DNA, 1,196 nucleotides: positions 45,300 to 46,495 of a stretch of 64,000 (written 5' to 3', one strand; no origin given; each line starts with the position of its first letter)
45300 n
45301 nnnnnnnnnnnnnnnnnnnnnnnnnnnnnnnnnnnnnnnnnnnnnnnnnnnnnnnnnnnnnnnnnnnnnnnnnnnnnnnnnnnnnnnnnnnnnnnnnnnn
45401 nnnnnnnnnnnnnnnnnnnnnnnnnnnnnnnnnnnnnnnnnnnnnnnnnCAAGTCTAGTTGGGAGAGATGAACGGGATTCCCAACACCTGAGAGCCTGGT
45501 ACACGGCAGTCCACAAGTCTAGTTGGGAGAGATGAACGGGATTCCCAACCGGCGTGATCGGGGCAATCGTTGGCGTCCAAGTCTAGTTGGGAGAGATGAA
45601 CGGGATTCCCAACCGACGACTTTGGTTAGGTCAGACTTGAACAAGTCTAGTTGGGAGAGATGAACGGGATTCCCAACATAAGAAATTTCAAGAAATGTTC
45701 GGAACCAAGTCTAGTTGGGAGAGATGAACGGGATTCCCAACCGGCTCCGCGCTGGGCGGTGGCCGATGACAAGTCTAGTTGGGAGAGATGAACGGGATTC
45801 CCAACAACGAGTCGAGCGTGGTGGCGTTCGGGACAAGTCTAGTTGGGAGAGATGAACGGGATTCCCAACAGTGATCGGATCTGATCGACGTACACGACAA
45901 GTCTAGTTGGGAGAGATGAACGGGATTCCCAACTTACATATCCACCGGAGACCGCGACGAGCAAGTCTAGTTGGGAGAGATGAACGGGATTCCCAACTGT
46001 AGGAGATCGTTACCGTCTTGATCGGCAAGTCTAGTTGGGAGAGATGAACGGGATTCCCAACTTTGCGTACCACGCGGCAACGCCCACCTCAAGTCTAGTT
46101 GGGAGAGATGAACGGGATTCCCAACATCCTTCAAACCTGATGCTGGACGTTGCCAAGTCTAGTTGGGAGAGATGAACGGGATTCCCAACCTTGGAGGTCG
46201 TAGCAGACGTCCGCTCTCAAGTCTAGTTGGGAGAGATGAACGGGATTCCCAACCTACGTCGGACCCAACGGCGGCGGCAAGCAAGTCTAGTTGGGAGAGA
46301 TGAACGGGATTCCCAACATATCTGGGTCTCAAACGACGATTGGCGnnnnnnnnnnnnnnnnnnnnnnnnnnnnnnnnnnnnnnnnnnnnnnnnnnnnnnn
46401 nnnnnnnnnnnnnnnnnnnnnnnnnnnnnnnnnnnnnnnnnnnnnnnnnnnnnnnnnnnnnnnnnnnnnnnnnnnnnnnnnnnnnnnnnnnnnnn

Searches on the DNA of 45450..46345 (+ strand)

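Call 52: search_dna_similar(query=window:45450-46345:+, collection=phages, mode=distant, max_evalue=10, max_rows=30)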
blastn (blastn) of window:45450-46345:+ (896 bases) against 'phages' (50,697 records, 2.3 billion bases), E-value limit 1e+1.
No match.

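Call 53: search_dna_similar(query=window:45450-46345:+, collection=plasmids, mode=distant, max_evalue=10, max_rows=30)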
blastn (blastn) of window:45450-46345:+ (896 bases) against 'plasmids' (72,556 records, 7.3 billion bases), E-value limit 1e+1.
Records with a match: 6; places in all: 6; records where one place covers at least 80% of the query: 0.
Best place of each record, by identity: >=99% 1; 95-99% 5.
By first word of the organism name: Rhodococcus 3; Natribaculum 1; Streptomyces 1; Azospirillum 1.
By predicted mobility (MOB-suite, as given by PLSDB): non-mobilizable 5; mobilizable 1.
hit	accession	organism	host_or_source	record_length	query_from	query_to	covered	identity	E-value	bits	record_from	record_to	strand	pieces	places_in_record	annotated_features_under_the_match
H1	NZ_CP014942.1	Rhodococcus sp. BH4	cell culture,sludge of membrane ...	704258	808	832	3%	96.0%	3e+0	42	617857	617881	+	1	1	FtsK/SpoIIIE domain-containing protein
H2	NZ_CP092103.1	Rhodococcus qingshengii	soil,petroleum-contaminated soil, ...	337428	808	832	3%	96.0%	3e+0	42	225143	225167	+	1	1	FtsK/SpoIIIE domain-containing protein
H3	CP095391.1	Natribaculum breve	cell culture,saline soil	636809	808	832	3%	96.0%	3e+0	42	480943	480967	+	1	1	none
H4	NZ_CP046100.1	Rhodococcus sp. AQ5-07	Metagenomic Assembly,Chronically low ...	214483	808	832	3%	96.0%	3e+0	42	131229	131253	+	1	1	FtsK/SpoIIIE domain-containing protein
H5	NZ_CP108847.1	Streptomyces sp. NBC_00846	-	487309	808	832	3%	96.0%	3e+0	42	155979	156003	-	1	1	ABC transporter ATP-binding protein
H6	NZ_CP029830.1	Azospirillum ramasamyi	single cell,Cow dung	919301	810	832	3%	100.0%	8e-1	43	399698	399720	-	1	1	ABC transporter ATP-binding protein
